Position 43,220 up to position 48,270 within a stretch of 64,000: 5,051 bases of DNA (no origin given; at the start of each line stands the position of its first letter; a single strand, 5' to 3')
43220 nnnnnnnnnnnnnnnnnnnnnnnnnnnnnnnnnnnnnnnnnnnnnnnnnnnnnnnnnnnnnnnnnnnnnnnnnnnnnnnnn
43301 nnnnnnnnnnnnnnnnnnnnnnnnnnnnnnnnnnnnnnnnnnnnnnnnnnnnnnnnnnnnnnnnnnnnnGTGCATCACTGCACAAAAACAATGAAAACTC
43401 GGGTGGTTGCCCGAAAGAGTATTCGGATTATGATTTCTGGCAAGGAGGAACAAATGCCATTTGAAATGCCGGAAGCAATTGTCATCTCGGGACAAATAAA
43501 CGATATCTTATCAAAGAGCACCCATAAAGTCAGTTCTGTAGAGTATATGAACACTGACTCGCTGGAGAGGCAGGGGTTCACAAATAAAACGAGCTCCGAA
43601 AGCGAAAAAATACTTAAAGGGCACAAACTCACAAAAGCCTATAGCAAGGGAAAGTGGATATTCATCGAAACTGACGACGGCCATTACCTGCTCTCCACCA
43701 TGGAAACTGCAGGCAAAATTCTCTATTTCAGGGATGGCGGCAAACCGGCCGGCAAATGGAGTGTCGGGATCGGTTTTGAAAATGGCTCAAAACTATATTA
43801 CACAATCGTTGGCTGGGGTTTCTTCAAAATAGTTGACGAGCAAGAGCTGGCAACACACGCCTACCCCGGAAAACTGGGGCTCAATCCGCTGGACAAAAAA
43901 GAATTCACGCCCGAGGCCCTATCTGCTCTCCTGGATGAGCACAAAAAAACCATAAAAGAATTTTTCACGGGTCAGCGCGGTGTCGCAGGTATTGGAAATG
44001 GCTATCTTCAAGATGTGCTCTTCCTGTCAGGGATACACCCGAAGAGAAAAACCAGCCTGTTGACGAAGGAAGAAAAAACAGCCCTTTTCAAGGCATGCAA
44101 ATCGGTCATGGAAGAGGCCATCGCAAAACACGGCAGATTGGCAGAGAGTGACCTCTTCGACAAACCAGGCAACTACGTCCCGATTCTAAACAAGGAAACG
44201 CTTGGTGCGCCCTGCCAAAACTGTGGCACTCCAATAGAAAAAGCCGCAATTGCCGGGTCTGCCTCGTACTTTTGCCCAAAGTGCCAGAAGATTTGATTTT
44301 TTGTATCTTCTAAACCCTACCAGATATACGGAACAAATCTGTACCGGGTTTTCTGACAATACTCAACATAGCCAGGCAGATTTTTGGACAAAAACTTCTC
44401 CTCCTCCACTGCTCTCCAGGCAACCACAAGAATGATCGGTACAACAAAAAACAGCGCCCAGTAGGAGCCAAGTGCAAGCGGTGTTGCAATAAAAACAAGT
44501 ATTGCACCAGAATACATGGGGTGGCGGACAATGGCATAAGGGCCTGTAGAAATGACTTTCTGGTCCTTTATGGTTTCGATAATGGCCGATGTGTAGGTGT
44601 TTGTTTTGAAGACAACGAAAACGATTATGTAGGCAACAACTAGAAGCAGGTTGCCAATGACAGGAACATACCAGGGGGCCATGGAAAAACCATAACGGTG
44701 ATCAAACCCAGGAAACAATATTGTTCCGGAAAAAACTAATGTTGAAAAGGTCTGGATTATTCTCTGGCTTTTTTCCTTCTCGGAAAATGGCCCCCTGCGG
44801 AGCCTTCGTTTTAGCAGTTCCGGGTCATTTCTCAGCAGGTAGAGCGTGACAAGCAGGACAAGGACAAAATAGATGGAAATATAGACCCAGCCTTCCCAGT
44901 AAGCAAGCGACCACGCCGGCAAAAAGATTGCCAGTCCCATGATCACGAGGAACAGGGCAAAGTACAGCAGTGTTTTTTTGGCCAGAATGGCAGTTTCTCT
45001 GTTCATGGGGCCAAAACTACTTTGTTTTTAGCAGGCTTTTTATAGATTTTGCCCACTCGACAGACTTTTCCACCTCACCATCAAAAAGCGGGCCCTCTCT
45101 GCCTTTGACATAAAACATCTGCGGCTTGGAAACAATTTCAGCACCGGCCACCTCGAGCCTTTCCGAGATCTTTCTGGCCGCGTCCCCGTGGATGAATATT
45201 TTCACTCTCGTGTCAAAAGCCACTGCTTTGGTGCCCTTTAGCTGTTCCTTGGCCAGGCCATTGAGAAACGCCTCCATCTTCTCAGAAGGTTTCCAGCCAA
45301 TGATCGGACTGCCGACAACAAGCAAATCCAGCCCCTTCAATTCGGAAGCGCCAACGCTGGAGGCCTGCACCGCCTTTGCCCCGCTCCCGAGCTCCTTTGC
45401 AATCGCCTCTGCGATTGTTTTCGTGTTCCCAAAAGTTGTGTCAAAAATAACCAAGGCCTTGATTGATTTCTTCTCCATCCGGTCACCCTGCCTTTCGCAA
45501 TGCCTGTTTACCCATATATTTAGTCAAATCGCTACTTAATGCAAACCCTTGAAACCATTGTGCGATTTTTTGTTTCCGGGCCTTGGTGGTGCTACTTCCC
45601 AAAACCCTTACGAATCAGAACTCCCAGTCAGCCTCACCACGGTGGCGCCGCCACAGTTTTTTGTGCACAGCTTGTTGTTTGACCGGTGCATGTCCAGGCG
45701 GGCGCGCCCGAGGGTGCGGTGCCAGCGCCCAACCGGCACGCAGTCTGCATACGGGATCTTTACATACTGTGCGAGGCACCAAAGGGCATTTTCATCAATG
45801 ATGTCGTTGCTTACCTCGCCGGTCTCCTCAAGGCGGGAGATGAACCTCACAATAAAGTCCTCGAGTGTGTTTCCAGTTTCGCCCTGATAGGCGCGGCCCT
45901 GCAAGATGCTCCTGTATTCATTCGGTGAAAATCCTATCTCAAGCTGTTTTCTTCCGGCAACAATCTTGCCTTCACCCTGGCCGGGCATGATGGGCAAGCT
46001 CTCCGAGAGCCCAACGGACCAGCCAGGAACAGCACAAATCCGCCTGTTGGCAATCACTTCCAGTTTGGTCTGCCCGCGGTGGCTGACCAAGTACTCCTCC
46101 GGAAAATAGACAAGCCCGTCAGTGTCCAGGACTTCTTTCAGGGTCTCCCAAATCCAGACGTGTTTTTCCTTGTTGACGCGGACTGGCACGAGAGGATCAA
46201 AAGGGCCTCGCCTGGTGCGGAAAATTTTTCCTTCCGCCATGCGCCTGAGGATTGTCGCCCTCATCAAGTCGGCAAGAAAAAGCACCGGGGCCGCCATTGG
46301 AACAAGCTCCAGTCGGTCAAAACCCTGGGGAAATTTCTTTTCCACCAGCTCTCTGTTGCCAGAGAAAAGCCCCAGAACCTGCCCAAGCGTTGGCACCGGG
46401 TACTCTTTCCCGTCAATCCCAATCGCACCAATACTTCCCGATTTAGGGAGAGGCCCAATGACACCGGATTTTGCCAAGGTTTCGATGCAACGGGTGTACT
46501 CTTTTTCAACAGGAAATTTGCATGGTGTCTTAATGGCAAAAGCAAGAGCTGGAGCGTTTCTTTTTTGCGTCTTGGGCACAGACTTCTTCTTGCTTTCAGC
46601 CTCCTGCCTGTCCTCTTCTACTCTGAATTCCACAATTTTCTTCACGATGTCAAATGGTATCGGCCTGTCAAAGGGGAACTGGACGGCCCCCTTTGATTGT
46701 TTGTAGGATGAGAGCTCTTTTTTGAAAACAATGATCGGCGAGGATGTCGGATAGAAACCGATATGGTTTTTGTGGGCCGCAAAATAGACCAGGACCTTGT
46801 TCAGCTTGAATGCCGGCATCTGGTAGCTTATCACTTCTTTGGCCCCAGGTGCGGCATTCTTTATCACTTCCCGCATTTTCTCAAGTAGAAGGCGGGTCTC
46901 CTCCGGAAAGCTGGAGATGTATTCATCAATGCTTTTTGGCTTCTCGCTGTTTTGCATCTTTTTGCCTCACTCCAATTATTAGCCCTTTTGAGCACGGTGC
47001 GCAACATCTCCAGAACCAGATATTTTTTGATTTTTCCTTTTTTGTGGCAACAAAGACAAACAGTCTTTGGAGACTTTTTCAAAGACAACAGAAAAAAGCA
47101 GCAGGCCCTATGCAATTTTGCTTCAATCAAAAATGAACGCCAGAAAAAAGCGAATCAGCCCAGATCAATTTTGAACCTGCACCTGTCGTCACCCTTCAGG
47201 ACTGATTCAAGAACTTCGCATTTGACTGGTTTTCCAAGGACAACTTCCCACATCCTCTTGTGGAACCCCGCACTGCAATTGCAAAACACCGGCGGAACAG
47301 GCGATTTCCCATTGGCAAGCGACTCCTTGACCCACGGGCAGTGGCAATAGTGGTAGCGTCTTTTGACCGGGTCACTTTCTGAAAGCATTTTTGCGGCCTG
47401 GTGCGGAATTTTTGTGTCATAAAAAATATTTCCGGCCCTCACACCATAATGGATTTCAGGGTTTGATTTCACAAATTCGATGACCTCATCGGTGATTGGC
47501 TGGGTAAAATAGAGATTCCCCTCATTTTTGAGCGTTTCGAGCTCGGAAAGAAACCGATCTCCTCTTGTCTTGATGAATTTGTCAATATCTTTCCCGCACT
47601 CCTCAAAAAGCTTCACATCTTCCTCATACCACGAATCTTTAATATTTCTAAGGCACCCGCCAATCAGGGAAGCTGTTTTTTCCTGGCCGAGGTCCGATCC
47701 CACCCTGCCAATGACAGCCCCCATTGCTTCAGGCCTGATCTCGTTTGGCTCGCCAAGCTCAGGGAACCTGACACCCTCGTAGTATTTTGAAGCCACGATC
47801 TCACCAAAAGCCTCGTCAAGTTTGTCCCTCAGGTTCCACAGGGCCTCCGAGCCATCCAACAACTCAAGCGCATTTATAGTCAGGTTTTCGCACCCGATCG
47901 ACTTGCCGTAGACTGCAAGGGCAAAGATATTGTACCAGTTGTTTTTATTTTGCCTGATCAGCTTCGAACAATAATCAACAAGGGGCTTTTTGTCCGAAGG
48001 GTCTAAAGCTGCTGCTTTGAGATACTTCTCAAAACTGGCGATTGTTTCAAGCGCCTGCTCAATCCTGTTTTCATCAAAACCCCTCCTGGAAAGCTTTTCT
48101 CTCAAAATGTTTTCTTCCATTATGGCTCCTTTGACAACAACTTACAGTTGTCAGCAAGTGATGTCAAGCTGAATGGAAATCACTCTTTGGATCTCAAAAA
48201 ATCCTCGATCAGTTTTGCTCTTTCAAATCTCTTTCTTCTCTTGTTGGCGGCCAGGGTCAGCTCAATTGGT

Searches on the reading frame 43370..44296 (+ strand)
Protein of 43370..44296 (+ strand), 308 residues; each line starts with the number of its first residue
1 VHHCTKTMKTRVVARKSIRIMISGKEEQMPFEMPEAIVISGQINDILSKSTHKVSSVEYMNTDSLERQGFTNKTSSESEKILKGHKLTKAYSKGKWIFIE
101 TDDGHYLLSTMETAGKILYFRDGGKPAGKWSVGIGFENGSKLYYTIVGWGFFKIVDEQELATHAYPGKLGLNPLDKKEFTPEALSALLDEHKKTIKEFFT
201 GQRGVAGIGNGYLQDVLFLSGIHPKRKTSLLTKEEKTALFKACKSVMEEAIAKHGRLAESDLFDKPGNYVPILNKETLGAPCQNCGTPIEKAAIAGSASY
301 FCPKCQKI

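Call 7: search_protein_families(library=pfam, proteins=[window:43370-44296:+], max_evalue=0.001)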
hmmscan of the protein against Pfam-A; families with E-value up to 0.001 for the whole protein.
window:43370-44296:+ (308 aa): 5 families
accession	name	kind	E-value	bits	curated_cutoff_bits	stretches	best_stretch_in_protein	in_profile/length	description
PF06831.19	H2TH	-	2.1e-18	66.5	34.7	1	169-254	1-85/93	Formamidopyrimidine-DNA glycosylase H2TH domain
PF06827.20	zf-FPG_IleRS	-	8.1e-09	35.6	21.3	1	281-307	3-29/30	Zinc finger found in FPG and IleRS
PF01149.29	Fapy_DNA_glyco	-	1.5e-08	35.7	25.5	1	32-145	3-109/117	Formamidopyrimidine-DNA glycosylase N-terminal domain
PF07191.17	Zn_ribbon_6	-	0.00035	20.9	25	1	280-307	30-57/67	Double zinc ribbon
PF06677.18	Auto_anti-p27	-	0.00087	19.8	24.1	0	278-306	14-40/40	Sjogren's syndrome/scleroderma autoantigen 1 (Autoantigen p27)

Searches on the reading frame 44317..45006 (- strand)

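Call 7: search_protein_families(library=pfam, proteins=[window:44317-45006:-], max_evalue=0.001)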
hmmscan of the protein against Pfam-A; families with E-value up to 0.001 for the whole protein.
window:44317-45006:- (229 aa): 3 families
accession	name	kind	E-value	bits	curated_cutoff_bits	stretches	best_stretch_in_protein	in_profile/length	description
PF04191.18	PEMT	-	2.5e-14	54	25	1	116-209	4-101/105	Phospholipid methyltransferase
PF04140.19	ICMT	-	7.6e-09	36.3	24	1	121-206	5-93/95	Isoprenylcysteine carboxyl methyltransferase (ICMT) family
PF01222.22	ERG4_ERG24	-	1.4e-06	27.8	27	1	140-229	340-432/432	Ergosterol biosynthesis ERG4/ERG24 family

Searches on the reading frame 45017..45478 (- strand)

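Call 7: search_protein_families(library=pfam, proteins=[window:45017-45478:-], max_evalue=0.001)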
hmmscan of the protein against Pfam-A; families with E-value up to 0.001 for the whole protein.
window:45017-45478:- (153 aa): 3 families
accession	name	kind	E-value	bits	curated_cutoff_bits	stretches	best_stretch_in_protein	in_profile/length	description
PF12724.12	Flavodoxin_5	-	6.7e-09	36.6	27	1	9-88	1-81/145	Flavodoxin domain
PF00258.30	Flavodoxin_1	-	1e-08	35.9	25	1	10-131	1-132/143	Flavodoxin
PF12641.12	Flavodoxin_3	-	1e-06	29.1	27.5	1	9-85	1-78/160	Flavodoxin domain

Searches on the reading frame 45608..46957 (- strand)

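Call 7: search_protein_families(library=pfam, proteins=[window:45608-46957:-], max_evalue=0.001)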
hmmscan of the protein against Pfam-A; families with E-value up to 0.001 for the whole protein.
window:45608-46957:- (449 aa): 1 family
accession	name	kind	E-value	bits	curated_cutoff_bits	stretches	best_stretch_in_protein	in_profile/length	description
PF08818.16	DUF1801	-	1.8e-14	54.3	27.2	1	24-113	4-85/85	Domain of unknown function (DU1801)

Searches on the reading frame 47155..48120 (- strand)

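Call 7: search_protein_families(library=pfam, proteins=[window:47155-48120:-], max_evalue=0.001)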
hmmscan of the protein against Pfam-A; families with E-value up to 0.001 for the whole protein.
window:47155-48120:- (321 aa): 1 family
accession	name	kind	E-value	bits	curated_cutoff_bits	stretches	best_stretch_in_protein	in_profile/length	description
PF19641.4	DUF6144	-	1.3e-05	25.7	28.8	1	242-318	102-174/181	Family of unknown function (DUF6144)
